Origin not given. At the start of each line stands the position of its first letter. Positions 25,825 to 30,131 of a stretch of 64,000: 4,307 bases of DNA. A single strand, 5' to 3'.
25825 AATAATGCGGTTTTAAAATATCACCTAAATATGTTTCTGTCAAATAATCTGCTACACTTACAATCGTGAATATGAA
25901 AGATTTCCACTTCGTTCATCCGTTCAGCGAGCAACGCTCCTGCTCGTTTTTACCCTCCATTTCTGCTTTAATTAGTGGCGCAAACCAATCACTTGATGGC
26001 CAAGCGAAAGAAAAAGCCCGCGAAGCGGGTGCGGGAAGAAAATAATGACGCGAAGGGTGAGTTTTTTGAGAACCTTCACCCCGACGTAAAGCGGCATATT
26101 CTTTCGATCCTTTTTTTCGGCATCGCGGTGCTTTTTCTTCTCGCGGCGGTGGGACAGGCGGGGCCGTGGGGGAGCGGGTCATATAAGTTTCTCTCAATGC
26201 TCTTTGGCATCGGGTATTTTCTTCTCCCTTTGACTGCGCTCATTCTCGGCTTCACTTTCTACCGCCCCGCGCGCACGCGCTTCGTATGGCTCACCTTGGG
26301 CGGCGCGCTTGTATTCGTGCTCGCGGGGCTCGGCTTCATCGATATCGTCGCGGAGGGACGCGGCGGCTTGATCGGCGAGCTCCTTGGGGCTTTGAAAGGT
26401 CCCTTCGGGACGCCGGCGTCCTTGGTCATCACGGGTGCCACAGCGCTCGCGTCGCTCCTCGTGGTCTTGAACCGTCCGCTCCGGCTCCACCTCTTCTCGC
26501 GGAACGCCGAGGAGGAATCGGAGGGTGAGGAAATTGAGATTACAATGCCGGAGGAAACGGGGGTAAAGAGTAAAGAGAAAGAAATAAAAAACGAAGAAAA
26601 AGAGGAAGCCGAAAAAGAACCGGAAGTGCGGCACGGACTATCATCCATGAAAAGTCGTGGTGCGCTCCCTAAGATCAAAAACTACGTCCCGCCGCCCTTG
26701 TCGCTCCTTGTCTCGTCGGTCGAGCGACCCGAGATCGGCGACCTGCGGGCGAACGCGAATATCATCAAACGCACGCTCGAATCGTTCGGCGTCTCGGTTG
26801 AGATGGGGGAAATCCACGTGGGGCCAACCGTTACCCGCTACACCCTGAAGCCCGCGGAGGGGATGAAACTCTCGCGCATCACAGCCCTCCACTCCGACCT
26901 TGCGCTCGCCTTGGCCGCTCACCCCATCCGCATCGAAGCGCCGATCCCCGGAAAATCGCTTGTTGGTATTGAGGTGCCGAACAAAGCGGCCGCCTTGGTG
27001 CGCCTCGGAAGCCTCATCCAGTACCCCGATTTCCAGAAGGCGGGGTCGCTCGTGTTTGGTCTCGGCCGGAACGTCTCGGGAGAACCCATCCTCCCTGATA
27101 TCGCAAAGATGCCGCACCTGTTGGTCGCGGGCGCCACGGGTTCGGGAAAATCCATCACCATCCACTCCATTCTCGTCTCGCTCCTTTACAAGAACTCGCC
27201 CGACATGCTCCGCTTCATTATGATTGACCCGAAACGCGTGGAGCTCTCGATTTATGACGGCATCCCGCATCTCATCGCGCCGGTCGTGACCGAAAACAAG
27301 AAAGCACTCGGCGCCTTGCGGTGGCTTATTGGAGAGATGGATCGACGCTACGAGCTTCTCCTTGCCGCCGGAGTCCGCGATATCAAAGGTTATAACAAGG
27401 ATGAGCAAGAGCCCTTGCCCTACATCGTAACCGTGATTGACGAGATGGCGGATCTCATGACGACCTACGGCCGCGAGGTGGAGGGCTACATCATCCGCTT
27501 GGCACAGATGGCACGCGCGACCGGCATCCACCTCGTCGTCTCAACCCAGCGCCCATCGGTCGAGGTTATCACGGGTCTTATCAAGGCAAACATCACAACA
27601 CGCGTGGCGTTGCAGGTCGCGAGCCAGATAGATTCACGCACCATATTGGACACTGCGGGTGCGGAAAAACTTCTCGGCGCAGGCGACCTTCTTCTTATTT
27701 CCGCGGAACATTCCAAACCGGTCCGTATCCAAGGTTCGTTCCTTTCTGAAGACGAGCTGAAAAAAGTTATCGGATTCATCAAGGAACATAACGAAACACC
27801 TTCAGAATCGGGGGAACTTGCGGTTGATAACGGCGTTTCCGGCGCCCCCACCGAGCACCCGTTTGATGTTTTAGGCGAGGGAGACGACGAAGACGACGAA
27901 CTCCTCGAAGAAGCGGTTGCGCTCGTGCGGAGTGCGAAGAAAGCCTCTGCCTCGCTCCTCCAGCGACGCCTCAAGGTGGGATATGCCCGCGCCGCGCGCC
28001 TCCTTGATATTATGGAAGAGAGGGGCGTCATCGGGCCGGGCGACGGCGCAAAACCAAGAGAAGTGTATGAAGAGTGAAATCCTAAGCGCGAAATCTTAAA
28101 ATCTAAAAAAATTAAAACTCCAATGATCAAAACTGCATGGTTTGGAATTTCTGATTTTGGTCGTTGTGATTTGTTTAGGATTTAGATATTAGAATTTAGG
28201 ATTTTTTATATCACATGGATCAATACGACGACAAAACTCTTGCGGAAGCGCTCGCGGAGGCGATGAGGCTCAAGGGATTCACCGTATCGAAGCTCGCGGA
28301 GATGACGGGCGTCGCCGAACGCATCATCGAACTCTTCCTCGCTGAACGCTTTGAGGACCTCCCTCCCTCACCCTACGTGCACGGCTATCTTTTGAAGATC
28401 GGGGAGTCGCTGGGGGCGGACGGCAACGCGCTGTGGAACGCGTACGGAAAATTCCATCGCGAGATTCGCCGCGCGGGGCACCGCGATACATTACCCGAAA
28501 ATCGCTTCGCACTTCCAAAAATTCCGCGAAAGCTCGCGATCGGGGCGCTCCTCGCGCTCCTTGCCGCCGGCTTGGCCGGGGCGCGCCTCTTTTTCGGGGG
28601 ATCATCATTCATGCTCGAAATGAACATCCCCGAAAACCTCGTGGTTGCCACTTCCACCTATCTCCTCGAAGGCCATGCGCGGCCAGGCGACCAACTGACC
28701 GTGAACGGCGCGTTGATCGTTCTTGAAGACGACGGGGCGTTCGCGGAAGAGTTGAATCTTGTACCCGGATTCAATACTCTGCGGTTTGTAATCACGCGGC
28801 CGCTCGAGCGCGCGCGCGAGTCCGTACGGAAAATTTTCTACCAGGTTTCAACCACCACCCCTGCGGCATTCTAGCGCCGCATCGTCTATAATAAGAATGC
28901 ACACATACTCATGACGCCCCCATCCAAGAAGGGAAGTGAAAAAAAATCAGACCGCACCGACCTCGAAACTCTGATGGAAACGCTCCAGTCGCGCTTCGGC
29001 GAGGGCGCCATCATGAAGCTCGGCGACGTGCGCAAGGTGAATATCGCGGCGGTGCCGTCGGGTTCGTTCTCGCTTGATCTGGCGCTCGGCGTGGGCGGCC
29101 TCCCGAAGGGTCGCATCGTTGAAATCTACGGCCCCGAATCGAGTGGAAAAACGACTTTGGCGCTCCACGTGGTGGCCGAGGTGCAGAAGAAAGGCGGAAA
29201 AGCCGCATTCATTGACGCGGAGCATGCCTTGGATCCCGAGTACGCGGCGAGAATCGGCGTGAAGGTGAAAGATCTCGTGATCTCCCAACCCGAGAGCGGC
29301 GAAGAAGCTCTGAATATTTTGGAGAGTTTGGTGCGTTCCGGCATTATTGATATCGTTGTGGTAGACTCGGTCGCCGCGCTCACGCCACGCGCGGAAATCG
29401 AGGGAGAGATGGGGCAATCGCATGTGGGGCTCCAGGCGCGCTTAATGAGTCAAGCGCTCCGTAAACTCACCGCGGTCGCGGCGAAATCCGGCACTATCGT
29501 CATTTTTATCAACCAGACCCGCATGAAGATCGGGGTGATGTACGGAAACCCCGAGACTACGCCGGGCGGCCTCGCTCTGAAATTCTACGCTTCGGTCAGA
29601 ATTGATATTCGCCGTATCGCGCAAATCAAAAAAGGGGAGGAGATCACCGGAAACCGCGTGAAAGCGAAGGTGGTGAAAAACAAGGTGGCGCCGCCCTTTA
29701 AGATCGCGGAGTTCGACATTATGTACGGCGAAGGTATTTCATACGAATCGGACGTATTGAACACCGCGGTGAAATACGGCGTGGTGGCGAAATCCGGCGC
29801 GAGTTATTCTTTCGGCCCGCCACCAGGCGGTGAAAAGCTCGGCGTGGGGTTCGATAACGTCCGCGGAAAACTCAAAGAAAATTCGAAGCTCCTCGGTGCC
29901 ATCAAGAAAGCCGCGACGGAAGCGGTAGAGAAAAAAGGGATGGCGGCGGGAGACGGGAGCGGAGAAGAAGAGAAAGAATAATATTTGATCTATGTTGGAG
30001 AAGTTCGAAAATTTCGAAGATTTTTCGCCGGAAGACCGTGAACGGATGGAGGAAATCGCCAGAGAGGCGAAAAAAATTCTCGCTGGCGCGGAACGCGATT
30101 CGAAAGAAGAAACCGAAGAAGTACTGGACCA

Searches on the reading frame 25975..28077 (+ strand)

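Call 53: search_protein_families(library=pfam, proteins=[window:25975-28077:+], max_evalue=0.0001)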
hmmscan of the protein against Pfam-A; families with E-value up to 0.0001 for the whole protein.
window:25975-28077:+ (700 aa): 4 families
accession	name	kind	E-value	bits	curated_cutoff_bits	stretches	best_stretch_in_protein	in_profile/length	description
PF01580.24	FtsK_SpoIIIE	-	1.3e-57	195.3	24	1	355-529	14-221/221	FtsK/SpoIIIE family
PF17854.6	FtsK_alpha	-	5.8e-28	97.5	22.9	1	240-336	2-101/101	FtsK alpha domain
PF09397.16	FtsK_gamma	-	9.8e-26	89.7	30.6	1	639-698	2-61/63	Ftsk gamma domain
PF01935.23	DUF87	-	8.2e-05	23.2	23.2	0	375-419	17-60/220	Helicase HerA, central domain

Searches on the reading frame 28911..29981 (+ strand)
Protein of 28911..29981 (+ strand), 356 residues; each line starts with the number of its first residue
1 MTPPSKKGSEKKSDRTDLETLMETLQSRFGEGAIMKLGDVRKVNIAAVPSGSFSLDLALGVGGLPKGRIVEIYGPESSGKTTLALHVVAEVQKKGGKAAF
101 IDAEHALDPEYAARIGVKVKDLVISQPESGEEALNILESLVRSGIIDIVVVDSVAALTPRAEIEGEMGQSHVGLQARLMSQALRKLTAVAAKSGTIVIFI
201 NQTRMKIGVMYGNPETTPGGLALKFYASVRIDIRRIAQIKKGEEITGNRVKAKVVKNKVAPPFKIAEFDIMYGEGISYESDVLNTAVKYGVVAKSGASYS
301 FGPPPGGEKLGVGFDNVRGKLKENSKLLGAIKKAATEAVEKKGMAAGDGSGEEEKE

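Call 20: find_encoding_contigs(protein=window:28911-29981:+, flank=10000, max_places=1)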
Protein window:28911-29981:+ (356 aa): 1 contig read that carries it; 1 place shown.
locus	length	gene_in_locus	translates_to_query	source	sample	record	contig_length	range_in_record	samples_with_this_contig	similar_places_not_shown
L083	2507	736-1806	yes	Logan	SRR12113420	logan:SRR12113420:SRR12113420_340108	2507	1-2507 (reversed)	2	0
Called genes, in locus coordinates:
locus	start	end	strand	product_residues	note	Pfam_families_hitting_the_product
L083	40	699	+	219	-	PF13413:HTH_25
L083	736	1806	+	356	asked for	PF06745:ATPase (faint), PF00154:RecA_N, PF08423:Rad51, PF01637:ATPase_2 (weak), PF27531:MT3502_N (weak), PF21096:RecA_C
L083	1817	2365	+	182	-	-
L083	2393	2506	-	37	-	?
